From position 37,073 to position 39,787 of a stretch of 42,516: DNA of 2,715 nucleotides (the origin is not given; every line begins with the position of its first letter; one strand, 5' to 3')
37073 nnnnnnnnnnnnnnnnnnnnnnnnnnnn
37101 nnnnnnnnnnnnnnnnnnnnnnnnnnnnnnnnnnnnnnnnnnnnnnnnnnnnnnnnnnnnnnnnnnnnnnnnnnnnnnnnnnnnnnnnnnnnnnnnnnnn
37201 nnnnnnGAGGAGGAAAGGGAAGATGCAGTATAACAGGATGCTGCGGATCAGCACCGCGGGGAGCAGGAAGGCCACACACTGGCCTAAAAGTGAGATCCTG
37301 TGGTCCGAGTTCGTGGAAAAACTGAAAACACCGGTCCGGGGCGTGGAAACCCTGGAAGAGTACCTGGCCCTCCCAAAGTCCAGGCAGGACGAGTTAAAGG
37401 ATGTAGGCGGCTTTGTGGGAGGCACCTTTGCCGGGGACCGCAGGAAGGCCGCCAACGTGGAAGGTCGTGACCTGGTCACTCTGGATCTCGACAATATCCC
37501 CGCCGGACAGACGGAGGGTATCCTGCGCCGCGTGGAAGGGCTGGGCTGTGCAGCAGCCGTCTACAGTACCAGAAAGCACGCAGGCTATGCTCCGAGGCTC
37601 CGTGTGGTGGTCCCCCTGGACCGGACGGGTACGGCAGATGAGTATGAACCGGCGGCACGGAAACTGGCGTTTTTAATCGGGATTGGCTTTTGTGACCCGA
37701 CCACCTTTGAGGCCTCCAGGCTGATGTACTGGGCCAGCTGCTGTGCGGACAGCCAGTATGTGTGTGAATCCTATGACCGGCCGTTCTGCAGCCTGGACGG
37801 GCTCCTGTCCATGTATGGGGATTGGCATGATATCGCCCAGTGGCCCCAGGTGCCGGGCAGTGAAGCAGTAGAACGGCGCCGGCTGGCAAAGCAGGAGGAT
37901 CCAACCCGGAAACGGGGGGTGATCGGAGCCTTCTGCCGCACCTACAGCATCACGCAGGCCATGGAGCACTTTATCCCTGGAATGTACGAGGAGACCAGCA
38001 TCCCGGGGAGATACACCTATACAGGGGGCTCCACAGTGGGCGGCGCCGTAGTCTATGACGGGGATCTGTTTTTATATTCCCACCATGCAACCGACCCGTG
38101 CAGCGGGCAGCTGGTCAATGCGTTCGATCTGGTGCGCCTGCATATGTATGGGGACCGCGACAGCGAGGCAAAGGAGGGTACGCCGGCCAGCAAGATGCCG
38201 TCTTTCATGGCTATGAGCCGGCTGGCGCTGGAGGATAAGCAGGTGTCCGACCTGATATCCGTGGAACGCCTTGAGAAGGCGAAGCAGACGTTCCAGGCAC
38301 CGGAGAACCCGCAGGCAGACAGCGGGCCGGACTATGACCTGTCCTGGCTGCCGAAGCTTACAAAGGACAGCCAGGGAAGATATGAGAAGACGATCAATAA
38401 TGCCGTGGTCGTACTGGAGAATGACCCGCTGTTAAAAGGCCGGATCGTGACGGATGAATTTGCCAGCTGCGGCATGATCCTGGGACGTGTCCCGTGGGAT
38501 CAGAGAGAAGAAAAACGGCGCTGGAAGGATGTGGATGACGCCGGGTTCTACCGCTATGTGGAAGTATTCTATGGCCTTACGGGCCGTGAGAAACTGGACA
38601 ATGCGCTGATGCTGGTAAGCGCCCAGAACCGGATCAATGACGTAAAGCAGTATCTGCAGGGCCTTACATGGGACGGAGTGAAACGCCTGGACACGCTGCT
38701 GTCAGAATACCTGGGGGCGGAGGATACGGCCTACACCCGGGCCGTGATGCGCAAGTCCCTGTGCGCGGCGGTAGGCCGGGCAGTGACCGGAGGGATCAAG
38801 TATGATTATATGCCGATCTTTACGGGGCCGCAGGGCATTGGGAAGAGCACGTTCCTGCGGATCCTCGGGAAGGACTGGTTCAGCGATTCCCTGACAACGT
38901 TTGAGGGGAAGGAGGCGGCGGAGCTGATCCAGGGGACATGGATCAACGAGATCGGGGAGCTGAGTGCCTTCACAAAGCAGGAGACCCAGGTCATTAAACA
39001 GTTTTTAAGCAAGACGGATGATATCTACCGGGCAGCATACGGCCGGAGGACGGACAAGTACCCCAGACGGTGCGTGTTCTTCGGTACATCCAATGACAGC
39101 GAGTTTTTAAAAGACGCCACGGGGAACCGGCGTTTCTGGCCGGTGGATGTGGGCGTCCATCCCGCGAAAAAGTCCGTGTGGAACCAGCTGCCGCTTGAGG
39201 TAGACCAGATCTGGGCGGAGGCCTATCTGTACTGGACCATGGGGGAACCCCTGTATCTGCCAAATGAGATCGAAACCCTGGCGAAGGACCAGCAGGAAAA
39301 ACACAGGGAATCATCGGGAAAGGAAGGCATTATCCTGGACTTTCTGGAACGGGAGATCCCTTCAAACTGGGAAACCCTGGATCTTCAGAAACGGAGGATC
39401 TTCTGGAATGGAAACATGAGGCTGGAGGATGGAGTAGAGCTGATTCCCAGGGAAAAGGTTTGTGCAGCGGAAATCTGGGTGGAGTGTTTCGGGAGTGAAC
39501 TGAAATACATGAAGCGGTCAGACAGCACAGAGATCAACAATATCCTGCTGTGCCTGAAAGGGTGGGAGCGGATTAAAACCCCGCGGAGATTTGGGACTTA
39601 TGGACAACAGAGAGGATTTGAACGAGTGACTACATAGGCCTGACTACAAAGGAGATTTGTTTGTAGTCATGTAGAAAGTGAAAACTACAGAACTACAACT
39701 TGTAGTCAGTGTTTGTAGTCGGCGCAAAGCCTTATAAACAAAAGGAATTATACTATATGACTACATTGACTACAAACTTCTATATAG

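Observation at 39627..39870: Iteron cluster plus AT-rich stretch plus CA/CATA low-complexity tract downstream of the primase: candidate origin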

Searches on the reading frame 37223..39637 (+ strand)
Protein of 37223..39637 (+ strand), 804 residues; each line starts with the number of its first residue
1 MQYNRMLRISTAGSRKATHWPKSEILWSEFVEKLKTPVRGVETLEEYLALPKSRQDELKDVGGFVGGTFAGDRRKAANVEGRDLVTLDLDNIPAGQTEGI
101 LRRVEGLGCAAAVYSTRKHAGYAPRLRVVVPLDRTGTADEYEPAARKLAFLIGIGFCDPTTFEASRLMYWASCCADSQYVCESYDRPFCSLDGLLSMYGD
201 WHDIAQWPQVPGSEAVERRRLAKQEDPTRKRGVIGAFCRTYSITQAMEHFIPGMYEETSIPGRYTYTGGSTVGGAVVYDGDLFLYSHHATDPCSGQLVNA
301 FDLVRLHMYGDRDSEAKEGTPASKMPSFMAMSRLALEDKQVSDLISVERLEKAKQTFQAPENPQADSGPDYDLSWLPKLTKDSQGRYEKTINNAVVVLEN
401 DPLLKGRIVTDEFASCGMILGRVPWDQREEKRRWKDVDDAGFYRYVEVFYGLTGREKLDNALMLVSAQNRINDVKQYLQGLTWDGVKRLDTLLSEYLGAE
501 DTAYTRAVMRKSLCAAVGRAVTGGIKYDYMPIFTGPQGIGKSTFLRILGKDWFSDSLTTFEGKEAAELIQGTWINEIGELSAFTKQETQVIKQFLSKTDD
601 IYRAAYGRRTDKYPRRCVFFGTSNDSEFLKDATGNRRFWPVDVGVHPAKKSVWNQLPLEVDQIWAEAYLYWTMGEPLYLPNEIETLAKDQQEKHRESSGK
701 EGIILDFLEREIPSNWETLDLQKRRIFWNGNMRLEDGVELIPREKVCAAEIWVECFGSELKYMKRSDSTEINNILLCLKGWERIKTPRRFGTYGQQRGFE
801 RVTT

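Call 8: search_protein_families(library=pfam, proteins=[window:37223-39637:+])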
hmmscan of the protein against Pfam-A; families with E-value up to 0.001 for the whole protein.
window:37223-39637:+ (804 aa): 2 families
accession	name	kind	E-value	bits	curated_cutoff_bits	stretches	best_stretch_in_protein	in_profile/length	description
PF05272.17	VapE-like_dom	-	3.7e-79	265.6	25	1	478-695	1-216/217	Virulence-associated protein E-like domain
PF19263.5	DUF5906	-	4.2e-08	34.3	27.6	1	533-637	1-114/114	Family of unknown function (DUF5906)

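Call 10: find_related_loci(query=window:37223-39634:+, collection=viral_contigs, flank=4000)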
Query window:37223-39634:+ (804 aa) in viral_contigs; peptide patterns used: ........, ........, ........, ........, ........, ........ (x = any residue, [..] = any of these).
600 stretches matched a pattern (row limit reached: there are more); 599 encode a relative of the query (tblastn E <= 1e-3); the best 80 are kept; 80 distinct loci.
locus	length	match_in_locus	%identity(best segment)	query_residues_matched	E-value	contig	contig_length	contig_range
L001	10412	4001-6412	99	1-804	0e+0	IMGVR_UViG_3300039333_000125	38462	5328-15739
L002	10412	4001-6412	96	1-804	0e+0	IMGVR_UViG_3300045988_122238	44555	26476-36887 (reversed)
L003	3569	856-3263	99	1-804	0e+0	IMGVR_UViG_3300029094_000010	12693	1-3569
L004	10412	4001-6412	99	1-804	0e+0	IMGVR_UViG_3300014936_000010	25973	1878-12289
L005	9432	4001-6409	85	1-804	0e+0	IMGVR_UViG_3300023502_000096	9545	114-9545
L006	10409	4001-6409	85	1-804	0e+0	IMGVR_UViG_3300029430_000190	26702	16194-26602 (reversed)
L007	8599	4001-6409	85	1-804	0e+0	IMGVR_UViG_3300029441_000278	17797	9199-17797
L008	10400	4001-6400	81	1-804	0e+0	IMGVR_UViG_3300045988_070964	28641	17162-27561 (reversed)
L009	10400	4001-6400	81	1-804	0e+0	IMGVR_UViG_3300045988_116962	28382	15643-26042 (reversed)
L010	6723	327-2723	82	1-804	0e+0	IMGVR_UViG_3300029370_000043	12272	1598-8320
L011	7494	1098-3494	82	1-804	0e+0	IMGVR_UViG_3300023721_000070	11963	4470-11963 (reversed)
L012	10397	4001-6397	81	1-804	0e+0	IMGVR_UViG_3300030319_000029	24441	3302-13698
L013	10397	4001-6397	81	1-804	0e+0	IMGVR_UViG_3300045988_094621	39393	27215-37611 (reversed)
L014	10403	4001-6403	79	1-804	0e+0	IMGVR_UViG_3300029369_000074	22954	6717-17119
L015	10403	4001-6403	79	1-804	0e+0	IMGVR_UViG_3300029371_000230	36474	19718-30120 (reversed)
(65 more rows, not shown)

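Call 22: search_solved_structures(query=window:37223-39634:+, max_evalue=1)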
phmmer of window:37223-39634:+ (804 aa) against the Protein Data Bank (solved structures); distinct sequences matched with E-value up to 1: 4.
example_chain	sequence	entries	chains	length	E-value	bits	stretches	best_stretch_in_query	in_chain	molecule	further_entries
7pds_A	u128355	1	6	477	5.5e-78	266.3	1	377-729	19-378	Similar to D. nodosus vapE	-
6em8_A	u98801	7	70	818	0.038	15.4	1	470-556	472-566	ATP-dependent Clp protease ATP-binding subunit ClpC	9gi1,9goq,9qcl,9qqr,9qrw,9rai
6em9_A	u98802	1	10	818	0.053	15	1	472-556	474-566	ATP-dependent Clp protease ATP-binding subunit ClpC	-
6emw_B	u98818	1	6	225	0.095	14.1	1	493-556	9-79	ATP-dependent Clp protease ATP-binding subunit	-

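Call 24: search_protein_families(library=phrogs, proteins=[window:37223-39634:+])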
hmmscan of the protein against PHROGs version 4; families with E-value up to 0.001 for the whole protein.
window:37223-39634:+ (804 aa): 13 families
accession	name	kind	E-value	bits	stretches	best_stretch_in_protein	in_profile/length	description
phrog_256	-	DNA, RNA and nucleotide metabolism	0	1068.6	1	3-803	2-796/798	DNA helicase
phrog_1313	-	DNA, RNA and nucleotide metabolism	3.7e-125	420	1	269-803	60-556/568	DNA helicase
phrog_9765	-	DNA, RNA and nucleotide metabolism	2.1e-110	371.2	1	1-437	13-445/939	DNA primase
phrog_15962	-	DNA, RNA and nucleotide metabolism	1.1e-55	190.3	1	385-715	401-741/835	DNA primase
phrog_16593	-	DNA, RNA and nucleotide metabolism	5.8e-39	135.1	1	457-695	487-725/823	DNA primase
phrog_2249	-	DNA, RNA and nucleotide metabolism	3.4e-38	132.9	1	467-702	470-699/802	DNA primase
phrog_36873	-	DNA, RNA and nucleotide metabolism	1.2e-33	116.9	1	454-709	473-725/1082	DNA helicase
phrog_4630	-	DNA, RNA and nucleotide metabolism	6.1e-15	55.9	1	482-648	195-370/581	DNA primase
phrog_3228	-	DNA, RNA and nucleotide metabolism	3.2e-08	33.4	1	23-172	25-180/766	replicative helicase-primase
phrog_296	-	integration and excision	3.6e-07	30.3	1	18-134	20-141/626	DNA transposition protein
phrog_34715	-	unknown function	0.00025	20.9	1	50-143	32-128/426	-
phrog_22020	-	unknown function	0.00029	22.2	1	737-782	6-52/84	-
phrog_1156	-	DNA, RNA and nucleotide metabolism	0.00032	20.3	1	477-549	516-579/855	DNA primase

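Call 42: search_dna_similar(query=window:37223-39634:+, collection=phages, mode=protein, max_rows=25)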
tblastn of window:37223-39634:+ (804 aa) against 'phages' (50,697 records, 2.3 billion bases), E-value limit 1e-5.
Records with a match: 847; places in all: 849; records where one place covers at least 80% of the query: 340.
Best place of each record, by identity: <60% 847.
By first word of the organism name: Streptococcus 159; Bacteroides 105; Staphylococcus 98; Pseudomonas 57; Xanthomonas 46; Bacteriophage 34; Paenibacillus 24; Phocaeicola 24; Rhodobacter 23; Leuconostoc 22; and 70 more.
By host as written in the record: - 69; Staphylococcus aureus 39; Rhodobacter capsulatus YW1 23; Pseudomonas aeruginosa 20; Xanthomonas oryzae pv. oryzae 14; Corynebacterium xerosis 13; Clostridium perfringens 12; Pseudomonas sp. 11; and 421 more.
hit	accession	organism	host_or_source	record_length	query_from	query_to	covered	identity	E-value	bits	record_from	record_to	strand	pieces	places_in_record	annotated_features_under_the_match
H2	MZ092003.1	Paenibacillus phage Pd_22F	Paenibacillus dendritiformis PB22F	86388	1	802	100%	53.3%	0e+0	846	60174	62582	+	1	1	virulence-associated protein E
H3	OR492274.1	Fusobacterium phage phiPaco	Fusobacterium necrophorum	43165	1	801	100%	47.7%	0e+0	767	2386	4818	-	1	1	DNA helicase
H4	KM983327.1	Clostridium phage phiCT453A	Clostridium tetani ATCC 453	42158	1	801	100%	46.3%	0e+0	719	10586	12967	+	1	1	virulence-associated E domain-containing protein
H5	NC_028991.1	Clostridium phage phiCT453A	Clostridium tetani ATCC 453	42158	1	801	100%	46.3%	0e+0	719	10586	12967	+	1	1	DNA helicase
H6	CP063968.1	Clostridium phage CWou-2020b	Clostridium botulinum BKT2873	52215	9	801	99%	45.0%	0e+0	696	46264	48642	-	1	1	hypothetical protein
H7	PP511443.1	Dulem virus 37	Propithecus coquereli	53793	1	801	100%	43.9%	0e+0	670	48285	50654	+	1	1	virulence associated protein E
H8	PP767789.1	Clostridioides phage phiCDKH02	Clostridioides difficile CD500-12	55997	1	801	100%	43.8%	0e+0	684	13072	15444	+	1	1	virulence-associated E family protein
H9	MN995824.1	Enterococcus phage EFP1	Enterococcus faecalis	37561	1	801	100%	43.7%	0e+0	679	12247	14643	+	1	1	record has no annotation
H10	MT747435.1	Enterococcus phage AE4_2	Enterococcus faecalis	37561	1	801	100%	43.7%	0e+0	679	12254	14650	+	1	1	DNA primase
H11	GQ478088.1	Enterococcus phage phiFL4A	Enterococcus faecalis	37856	1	801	100%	43.7%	0e+0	679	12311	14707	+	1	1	gp26: VirE domain protein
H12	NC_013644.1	Enterococcus phage phiFL4A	Enterococcus faecalis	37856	1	801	100%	43.7%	0e+0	679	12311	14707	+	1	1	gp26: DNA helicase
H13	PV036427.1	Evtepia phage NatCom_11697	Evtepia sp.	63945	7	799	99%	44.0%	0e+0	618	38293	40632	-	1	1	DNA helicase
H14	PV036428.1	phage NatCom_18656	human feces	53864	7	799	99%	44.0%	0e+0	618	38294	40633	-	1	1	DNA helicase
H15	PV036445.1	Evtepia phage NatCom_42594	Evtepia sp. 900546255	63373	7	799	99%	44.0%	0e+0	618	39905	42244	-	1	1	DNA helicase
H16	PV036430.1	phage NatCom_20922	human feces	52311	7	799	99%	43.8%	0e+0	619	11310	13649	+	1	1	DNA helicase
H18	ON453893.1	Acutalibacter phage Fontainebleau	Acutalibacter muris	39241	1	801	100%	42.7%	0e+0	611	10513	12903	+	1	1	DNA helicase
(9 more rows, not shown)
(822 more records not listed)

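Call 43: get_annotated_region(hit=H11, flank=1500)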
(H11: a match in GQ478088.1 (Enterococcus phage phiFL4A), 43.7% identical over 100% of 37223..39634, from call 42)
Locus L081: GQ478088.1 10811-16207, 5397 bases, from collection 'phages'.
description: Enterococcus phage phiFL4A, complete genome.
organism: Enterococcus phage phiFL4A (NCBI taxid 673839)
taxonomy: Viruses; Duplodnaviria; Heunggongvirae; Uroviricota; Caudoviricetes
host: Enterococcus faecalis; source: -; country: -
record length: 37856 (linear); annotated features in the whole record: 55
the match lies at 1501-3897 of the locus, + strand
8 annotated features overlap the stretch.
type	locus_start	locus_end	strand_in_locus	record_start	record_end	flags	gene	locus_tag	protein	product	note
CDS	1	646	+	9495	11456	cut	gp21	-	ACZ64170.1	DNA polymerase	domain DNA_POL_A, RNase_D_Exc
CDS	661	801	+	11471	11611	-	gp22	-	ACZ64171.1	conserved hypothetical protein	-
CDS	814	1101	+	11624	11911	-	gp23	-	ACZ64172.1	conserved hypothetical protein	-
CDS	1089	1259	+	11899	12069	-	gp24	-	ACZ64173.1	conserved hypothetical protein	-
CDS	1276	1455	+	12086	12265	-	gp25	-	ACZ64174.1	conserved hypothetical protein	-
CDS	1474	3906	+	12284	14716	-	gp26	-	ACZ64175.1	VirE domain protein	domain COG5545, VirE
CDS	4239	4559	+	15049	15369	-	gp27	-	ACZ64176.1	conserved hypothetical protein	domain VRR_NUC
CDS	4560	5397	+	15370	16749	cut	gp28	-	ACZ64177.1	DNA helicase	domain P_loop NTPase, HELICc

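Call 44: get_annotated_region(hit=H4, flank=1500)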
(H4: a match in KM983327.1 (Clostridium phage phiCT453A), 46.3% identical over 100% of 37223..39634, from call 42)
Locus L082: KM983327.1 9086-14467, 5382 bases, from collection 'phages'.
description: Clostridium phage phiCT453A, complete genome.
organism: Clostridium phage phiCT453A (NCBI taxid 1567012)
taxonomy: Viruses; Duplodnaviria; Heunggongvirae; Uroviricota; Caudoviricetes
host: Clostridium tetani ATCC 453; source: -; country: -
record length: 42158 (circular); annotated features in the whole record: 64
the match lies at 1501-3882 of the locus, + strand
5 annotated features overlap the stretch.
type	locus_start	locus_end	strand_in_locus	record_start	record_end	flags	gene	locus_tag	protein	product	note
CDS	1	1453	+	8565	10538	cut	-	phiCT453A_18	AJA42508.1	DNA polymerase I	-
CDS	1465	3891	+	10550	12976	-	-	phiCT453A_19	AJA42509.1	virulence-associated E domain-containing protein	phage, virulence-associated E domain-containing protein, COG5545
CDS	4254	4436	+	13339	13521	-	-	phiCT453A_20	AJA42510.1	VRR-NUC domain-containing protein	-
CDS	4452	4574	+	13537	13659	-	-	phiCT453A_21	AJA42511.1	hypothetical protein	-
CDS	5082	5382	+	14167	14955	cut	-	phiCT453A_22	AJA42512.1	DEAD/DEAH box helicase and SNF2 domain-containing protein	DEAD/DEAH box helicase and SNF2 domain-containing protein, COG0553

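Call 45: get_annotated_region(hit=H2, flank=1500)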
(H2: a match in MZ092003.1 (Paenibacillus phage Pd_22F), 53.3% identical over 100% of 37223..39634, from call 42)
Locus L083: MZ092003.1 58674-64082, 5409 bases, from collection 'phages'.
description: Paenibacillus phage Pd_22F, complete genome.
organism: Paenibacillus phage Pd_22F (NCBI taxid 2836077)
taxonomy: Viruses; Duplodnaviria; Heunggongvirae; Uroviricota; Caudoviricetes
host: Paenibacillus dendritiformis PB22F; source: -; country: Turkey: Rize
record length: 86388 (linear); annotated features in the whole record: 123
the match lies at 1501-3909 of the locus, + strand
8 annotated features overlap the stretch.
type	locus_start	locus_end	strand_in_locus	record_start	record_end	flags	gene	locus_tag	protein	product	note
CDS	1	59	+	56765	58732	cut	-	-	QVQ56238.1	DNA polymerase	-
CDS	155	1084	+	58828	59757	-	-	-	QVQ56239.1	hypothetical protein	-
CDS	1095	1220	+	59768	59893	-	-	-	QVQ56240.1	hypothetical protein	-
CDS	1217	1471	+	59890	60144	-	-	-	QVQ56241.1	hypothetical protein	-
CDS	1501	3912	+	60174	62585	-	-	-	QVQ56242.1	virulence-associated protein E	-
CDS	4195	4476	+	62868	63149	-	-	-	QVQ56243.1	nuclease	-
CDS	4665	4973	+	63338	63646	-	-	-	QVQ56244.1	HNH endonuclease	-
CDS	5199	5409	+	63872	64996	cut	-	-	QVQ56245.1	DEAD/DEAH box helicase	-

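Call 46: get_annotated_region(hit=H18, flank=1500)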
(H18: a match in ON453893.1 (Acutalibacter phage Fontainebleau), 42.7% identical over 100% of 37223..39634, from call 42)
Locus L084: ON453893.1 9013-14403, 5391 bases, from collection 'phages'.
description: Acutalibacter phage Fontainebleau, complete genome.
organism: Acutalibacter phage Fontainebleau (NCBI taxid 2951965)
taxonomy: Viruses
host: Acutalibacter muris; source: feces; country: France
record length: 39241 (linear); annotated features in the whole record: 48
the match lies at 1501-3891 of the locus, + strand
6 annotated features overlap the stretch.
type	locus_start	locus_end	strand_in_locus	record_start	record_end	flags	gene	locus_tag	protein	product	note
CDS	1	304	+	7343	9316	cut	-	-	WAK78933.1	DNA polymerase I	rasttk_feature_creation_tool=/opt/patric-common/ runtime/bin/phanotate version 1.5.0; HHpred against PHROGS v3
CDS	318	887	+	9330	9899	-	-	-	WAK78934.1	hypothetical protein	rasttk_feature_creation_tool=/opt/patric-common/ runtime/bin/phanotate version 1.5.0; ...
CDS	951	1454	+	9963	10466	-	-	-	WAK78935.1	hypothetical protein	rasttk_feature_creation_tool=/opt/patric-common/ runtime/bin/phanotate version 1.5.0; ...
CDS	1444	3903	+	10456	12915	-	-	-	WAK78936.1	DNA helicase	rasttk_feature_creation_tool=/opt/patric-common/ runtime/bin/phanotate version 1.5.0; ...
CDS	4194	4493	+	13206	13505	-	-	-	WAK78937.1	endonuclease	rasttk_feature_creation_tool=/opt/patric-common/ runtime/bin/phanotate version 1.5.0; HHpred against PHROGS v3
CDS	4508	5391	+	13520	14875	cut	-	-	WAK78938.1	DNA helicase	rasttk_feature_creation_tool=/opt/patric-common/ runtime/bin/phanotate version 1.5.0; HHpred against PHROGS v3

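Call 55: find_related_loci(query=A2, collection=genome_contigs, flank=1500)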
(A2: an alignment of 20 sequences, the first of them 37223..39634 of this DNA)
Query A2 (804 aa) in genome_contigs; peptide patterns used: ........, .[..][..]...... (x = any residue, [..] = any of these).
600 stretches matched a pattern (row limit reached: there are more); 580 encode a relative of the query (tblastn E <= 1e-3); the best 80 are kept; 80 distinct loci.
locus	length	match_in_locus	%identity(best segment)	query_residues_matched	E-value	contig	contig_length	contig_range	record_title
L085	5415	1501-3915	76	1-804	0e+0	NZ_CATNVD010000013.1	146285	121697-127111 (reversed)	Parablautia sp. Marseille-Q6255 contig00013, whole genome shotgun sequence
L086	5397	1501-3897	78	1-801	0e+0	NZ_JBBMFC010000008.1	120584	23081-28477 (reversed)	Hominiventricola aquisgranensis strain CLA-AA-H78B CLAAAH78B_contig_8_length_120584, whole genome shotgun sequence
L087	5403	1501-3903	73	1-804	0e+0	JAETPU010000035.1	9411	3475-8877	MAG: Marvinbryantia formatexigens isolate S23_Bin3 scaffold_3266, whole genome shotgun sequence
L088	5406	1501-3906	76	4-804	0e+0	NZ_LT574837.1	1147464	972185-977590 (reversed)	Bariatricus massiliensis strain AT12, whole genome shotgun sequence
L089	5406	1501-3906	66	4-801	0e+0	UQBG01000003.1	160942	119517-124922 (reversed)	uncultured Clostridium sp. isolate UMGS101 genome assembly, contig: NODE_12_length_160942_cov_10.084799, whole genome sh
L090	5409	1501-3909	73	1-804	0e+0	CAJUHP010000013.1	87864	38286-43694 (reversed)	MAG TPA_asm: uncultured Lachnospiraceae bacterium isolate MGBC129472 genome assembly, contig: MGBC129472.13, whole genom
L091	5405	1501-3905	76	1-804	0e+0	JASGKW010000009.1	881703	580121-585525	MAG: Muricomes sp. isolate 5N624 JMF-2111-06-0005.ont.bin.624_8, whole genome shotgun sequence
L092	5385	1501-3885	64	1-801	0e+0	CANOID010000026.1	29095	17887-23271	MAG TPA_asm: uncultured Lachnoclostridium sp. isolate SRR13921778_bin.72_metawrap_v1.3_MAG genome assembly, contig: NODE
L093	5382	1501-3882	60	1-801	0e+0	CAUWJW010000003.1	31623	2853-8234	MAG: uncultured Clostridia bacterium isolate SRS17165165__bin34 genome assembly, contig: SRS17165165_NODE_529_length_316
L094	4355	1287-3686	60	1-804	0e+0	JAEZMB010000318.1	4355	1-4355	MAG: Proteobacteria bacterium isolate OH_CDB_97 k127_1797904, whole genome shotgun sequence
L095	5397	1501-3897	59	1-801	0e+0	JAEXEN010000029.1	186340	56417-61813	MAG: Bacillota bacterium isolate OH_HBB_203 k127_1160860, whole genome shotgun sequence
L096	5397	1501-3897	58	1-804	0e+0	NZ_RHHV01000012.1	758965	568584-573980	Brevibacillus parabrevis strain NRRL NRS 605 contig_12, whole genome shotgun sequence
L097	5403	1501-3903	59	1-801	0e+0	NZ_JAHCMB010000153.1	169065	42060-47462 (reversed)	Paenibacillus sinensis strain HN-1 scaffold45, whole genome shotgun sequence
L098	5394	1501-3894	59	4-804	0e+0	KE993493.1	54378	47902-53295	Clostridiales bacterium oral taxon 876 str. F0540 genomic scaffold Scaffold48, whole genome shotgun sequence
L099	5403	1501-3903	59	1-804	0e+0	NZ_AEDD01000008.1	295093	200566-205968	Paenibacillus curdlanolyticus YK9 ctg103, whole genome shotgun sequence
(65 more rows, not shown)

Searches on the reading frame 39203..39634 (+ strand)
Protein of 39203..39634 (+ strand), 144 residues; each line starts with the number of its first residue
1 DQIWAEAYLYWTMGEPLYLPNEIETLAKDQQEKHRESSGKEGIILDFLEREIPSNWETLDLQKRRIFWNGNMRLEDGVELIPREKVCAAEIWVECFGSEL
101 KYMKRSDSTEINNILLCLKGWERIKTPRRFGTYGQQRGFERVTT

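Call 23: search_protein_families(library=pfam, proteins=[window:39203-39634:+], max_evalue=10)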
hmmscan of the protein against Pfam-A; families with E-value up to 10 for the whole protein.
window:39203-39634:+ (144 aa): 1 family
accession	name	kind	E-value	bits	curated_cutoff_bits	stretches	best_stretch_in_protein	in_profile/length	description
PF05272.17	VapE-like_dom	-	0.0026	17.7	25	1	1-35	182-216/217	Virulence-associated protein E-like domain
